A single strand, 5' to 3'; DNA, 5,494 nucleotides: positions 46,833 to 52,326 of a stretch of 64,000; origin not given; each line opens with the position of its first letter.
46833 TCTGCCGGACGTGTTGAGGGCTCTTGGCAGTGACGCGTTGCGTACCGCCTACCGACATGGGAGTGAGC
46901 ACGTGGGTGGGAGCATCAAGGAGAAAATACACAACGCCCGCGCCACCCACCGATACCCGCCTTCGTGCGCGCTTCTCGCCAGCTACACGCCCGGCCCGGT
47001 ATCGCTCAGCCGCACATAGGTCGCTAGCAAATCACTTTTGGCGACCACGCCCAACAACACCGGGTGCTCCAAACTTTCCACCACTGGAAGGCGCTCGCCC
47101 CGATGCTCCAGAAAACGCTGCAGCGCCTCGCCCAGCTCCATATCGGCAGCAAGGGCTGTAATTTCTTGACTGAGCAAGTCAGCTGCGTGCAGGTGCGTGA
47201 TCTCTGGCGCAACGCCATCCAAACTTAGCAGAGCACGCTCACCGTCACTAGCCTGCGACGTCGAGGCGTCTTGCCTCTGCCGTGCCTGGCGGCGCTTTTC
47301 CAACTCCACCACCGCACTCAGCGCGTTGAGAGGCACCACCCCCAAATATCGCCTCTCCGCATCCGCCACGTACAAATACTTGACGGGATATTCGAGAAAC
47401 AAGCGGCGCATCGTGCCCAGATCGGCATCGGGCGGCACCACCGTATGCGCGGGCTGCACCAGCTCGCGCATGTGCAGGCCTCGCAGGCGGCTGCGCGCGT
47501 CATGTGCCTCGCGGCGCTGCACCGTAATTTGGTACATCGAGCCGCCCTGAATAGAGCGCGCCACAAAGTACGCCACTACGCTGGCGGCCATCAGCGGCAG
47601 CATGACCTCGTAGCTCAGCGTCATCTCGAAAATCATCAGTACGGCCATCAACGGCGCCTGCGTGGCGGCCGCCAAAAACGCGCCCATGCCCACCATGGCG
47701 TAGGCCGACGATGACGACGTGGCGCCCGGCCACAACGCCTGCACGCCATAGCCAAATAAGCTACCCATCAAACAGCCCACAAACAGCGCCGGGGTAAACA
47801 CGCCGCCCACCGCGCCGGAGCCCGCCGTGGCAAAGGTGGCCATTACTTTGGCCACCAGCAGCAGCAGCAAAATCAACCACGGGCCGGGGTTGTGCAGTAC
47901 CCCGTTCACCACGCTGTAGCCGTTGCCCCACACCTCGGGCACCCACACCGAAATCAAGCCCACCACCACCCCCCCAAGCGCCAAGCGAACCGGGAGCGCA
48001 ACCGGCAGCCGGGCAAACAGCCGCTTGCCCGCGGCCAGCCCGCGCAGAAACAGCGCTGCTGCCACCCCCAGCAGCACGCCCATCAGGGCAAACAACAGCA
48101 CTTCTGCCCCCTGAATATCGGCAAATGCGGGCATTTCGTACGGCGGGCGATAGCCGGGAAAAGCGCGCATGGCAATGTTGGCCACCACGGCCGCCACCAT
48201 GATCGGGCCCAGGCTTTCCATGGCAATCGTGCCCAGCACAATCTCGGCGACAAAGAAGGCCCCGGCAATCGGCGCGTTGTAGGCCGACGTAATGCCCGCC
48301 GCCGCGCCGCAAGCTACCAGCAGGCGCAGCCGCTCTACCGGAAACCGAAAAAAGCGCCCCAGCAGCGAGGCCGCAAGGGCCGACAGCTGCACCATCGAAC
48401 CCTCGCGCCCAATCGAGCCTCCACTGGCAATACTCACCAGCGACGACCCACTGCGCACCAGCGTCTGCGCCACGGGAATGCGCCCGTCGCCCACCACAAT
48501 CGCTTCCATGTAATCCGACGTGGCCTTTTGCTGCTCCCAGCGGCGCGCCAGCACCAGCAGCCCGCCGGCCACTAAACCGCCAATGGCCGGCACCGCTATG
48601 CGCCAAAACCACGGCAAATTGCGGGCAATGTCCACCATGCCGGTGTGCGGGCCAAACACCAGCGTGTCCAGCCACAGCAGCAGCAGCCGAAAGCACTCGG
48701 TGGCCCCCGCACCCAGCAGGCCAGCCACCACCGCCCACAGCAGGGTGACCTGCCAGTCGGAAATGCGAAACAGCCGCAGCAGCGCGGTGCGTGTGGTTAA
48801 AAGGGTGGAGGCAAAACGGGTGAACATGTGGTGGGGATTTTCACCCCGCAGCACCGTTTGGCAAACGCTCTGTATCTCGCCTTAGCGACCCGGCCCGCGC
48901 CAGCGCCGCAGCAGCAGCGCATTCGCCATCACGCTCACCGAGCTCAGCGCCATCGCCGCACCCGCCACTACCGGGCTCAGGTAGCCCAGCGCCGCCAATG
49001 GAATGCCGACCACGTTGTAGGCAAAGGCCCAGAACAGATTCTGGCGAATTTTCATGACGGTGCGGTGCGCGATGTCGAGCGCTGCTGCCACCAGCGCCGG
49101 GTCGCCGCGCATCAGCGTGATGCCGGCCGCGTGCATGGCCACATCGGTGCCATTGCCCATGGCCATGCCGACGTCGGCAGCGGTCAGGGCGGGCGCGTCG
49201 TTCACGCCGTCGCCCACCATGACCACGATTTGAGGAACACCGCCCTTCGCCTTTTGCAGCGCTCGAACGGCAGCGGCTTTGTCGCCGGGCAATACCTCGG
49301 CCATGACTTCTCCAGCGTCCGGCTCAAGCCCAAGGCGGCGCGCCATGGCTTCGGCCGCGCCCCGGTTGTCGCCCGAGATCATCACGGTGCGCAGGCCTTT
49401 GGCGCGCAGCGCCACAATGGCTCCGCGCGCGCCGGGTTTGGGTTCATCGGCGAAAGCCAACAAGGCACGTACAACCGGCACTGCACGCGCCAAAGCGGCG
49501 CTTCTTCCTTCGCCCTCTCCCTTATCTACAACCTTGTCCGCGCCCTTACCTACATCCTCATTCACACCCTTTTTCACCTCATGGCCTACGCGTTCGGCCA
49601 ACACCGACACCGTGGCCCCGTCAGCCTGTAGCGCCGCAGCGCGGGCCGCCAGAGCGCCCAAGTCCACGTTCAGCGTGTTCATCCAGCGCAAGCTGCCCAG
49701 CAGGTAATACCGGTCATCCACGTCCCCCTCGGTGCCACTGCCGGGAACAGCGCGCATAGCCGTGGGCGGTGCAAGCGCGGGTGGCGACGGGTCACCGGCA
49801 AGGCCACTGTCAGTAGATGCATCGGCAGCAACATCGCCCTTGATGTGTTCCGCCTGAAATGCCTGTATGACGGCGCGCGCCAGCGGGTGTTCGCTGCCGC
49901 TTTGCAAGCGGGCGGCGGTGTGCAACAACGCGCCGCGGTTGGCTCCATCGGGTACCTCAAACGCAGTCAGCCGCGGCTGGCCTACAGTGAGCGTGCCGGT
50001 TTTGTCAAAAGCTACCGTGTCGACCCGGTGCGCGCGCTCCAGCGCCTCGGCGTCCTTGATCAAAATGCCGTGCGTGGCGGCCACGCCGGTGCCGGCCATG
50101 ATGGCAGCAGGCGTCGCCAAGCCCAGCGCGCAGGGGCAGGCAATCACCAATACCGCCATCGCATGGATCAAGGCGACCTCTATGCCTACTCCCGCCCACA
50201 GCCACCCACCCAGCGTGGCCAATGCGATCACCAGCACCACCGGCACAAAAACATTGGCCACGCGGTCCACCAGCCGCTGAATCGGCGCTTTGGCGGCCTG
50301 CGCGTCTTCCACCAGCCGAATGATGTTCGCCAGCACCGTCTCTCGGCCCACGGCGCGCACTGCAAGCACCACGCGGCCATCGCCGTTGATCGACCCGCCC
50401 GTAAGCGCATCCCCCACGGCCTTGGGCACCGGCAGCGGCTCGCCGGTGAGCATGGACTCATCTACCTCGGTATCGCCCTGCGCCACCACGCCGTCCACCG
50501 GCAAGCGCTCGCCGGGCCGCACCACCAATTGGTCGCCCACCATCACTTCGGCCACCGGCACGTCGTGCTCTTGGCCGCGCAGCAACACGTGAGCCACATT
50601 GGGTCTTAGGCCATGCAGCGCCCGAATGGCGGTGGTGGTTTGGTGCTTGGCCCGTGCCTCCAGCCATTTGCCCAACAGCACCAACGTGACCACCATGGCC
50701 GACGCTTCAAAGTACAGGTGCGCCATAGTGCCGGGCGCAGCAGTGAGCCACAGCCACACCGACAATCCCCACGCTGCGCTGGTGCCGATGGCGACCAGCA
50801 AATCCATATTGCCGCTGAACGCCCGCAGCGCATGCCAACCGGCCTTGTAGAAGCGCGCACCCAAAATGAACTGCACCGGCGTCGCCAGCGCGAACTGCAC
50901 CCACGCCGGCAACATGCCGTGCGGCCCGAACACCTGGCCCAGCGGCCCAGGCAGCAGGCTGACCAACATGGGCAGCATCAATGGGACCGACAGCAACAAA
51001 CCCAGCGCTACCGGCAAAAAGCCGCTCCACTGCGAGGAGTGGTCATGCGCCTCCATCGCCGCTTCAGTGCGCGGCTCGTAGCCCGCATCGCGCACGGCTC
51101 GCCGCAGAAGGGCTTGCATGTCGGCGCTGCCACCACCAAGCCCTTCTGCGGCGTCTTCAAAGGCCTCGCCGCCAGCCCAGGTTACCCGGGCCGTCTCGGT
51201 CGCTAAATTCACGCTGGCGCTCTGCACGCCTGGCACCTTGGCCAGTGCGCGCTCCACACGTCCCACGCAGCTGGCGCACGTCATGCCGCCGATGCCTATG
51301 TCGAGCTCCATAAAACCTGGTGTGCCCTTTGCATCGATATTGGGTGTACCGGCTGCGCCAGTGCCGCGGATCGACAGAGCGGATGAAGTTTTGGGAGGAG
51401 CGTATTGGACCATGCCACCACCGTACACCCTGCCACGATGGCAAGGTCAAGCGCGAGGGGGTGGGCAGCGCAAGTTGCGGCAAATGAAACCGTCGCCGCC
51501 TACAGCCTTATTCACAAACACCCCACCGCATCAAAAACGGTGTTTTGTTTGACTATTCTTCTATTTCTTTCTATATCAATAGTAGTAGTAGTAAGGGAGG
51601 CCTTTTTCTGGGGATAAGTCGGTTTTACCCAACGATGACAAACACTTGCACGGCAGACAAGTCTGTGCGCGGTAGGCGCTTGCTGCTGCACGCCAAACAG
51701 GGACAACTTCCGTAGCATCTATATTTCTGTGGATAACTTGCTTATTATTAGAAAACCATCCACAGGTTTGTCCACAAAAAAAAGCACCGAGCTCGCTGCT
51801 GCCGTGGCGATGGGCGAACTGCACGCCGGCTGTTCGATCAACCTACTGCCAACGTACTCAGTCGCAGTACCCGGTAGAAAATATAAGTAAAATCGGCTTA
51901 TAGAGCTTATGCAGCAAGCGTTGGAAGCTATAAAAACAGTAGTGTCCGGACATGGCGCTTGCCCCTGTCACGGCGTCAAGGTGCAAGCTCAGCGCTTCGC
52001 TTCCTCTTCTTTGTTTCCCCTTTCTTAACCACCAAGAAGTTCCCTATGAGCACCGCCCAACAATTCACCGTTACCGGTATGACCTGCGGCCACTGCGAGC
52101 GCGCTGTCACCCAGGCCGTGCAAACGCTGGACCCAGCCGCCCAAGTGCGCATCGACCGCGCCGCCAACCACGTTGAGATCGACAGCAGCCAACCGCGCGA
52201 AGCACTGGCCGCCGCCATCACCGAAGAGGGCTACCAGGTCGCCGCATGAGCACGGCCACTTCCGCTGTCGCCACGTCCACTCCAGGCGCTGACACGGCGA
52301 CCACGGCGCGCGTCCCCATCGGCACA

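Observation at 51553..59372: Two diverged, inverted ~240-bp AT-rich modules bracket a 7.3-kb metal/stress gene block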

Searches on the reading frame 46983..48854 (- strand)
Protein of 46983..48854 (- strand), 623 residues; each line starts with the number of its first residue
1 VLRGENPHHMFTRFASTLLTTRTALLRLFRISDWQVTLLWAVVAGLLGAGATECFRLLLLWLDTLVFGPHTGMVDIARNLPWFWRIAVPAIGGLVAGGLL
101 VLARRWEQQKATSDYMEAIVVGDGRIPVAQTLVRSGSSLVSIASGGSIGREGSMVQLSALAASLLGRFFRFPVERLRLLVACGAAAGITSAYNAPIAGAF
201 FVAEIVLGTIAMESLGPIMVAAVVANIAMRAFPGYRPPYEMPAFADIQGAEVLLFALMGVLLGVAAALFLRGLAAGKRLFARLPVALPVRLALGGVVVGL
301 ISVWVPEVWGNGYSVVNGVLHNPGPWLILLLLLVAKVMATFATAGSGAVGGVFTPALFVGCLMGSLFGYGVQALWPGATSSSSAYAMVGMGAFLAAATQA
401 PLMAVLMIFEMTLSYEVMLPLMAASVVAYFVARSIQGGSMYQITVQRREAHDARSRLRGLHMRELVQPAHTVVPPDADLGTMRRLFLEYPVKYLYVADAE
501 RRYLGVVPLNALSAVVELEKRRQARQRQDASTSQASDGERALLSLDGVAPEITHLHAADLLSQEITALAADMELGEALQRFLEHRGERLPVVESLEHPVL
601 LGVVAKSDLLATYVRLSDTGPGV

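Call 33: search_protein_families(library=ncbifam, proteins=[window:46983-48854:-], max_evalue=0.001)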
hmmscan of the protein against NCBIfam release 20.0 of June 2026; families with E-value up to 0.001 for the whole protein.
window:46983-48854:- (623 aa): 3 families
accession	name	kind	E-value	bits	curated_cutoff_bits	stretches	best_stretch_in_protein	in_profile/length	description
NF002505.0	PRK01862.1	equivalog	1.1e-240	800.3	482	2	16-525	3-511/577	ClcB-like voltage-gated chloride channel protein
NF002437.0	PRK01610.1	equivalog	6.3e-98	328.6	425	1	37-444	15-424/429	voltage-gated ClC-type chloride channel ClcB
NF003640.0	PRK05277.1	equivalog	1.7e-58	198.5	350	1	35-454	31-456/471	H(+)/Cl(-) exchange transporter ClcA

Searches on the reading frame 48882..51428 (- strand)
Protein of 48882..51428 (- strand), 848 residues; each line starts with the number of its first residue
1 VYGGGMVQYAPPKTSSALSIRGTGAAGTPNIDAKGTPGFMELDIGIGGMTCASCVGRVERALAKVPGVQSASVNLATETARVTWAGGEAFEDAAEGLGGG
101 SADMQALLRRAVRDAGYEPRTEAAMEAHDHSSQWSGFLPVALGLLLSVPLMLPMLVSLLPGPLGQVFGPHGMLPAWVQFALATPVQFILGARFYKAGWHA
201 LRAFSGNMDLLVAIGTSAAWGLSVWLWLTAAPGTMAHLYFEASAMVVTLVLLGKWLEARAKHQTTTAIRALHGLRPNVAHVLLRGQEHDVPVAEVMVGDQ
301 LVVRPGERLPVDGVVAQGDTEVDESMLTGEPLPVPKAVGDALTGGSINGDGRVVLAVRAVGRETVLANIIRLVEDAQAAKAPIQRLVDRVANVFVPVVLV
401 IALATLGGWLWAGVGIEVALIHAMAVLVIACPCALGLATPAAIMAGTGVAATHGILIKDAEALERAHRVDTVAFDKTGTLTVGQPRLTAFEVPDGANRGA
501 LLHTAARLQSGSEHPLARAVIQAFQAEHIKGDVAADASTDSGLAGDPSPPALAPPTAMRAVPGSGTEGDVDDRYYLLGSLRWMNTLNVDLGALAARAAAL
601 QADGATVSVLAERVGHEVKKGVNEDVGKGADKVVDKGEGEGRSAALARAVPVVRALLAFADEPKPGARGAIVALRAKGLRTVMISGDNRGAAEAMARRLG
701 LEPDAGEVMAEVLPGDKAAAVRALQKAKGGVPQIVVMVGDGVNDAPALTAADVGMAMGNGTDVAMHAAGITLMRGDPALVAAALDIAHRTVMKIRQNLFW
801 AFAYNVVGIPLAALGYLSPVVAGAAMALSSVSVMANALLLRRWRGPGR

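Call 10: search_protein_families(library=pfam, proteins=[window:48882-51428:-])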
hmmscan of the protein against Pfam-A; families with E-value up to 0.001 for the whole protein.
window:48882-51428:- (848 aa): 5 families
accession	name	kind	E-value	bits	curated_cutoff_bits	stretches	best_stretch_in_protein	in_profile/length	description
PF00122.25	E1-E2_ATPase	-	9.3e-56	188.6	28.1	1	274-452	2-180/181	E1-E2 ATPase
PF00702.32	Hydrolase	-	1.9e-27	97.3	26.4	1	469-752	1-191/191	haloacid dehalogenase-like hydrolase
PF00403.32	HMA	-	1.8e-14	54.3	24.8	1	46-117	4-61/62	Heavy-metal-associated domain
PF08282.18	Hydrolase_3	-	1.3e-07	32.1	20.9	1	716-769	187-240/255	haloacid dehalogenase-like hydrolase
PF12710.13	HAD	-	2.5e-06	28.5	27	1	663-748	86-188/189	haloacid dehalogenase-like hydrolase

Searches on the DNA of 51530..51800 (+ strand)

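Call 45: search_dna_similar(query=window:51530-51800:+, collection=plasmids, mode=distant, max_evalue=0.01, max_rows=15)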
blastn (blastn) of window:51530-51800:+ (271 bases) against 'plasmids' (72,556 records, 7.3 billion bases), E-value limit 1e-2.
No match.

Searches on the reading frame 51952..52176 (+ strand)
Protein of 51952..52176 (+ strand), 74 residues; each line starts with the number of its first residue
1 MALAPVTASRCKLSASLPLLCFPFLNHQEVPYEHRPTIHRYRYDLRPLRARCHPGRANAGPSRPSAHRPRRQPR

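Call 10: search_protein_families(library=pfam, proteins=[window:51952-52176:+])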
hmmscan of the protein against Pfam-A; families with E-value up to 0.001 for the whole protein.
window:51952-52176:+ (74 aa): 0 families

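Call 33: search_protein_families(library=ncbifam, proteins=[window:51952-52176:+], max_evalue=0.001)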
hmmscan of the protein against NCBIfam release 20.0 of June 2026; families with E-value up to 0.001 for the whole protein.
window:51952-52176:+ (74 aa): 0 families
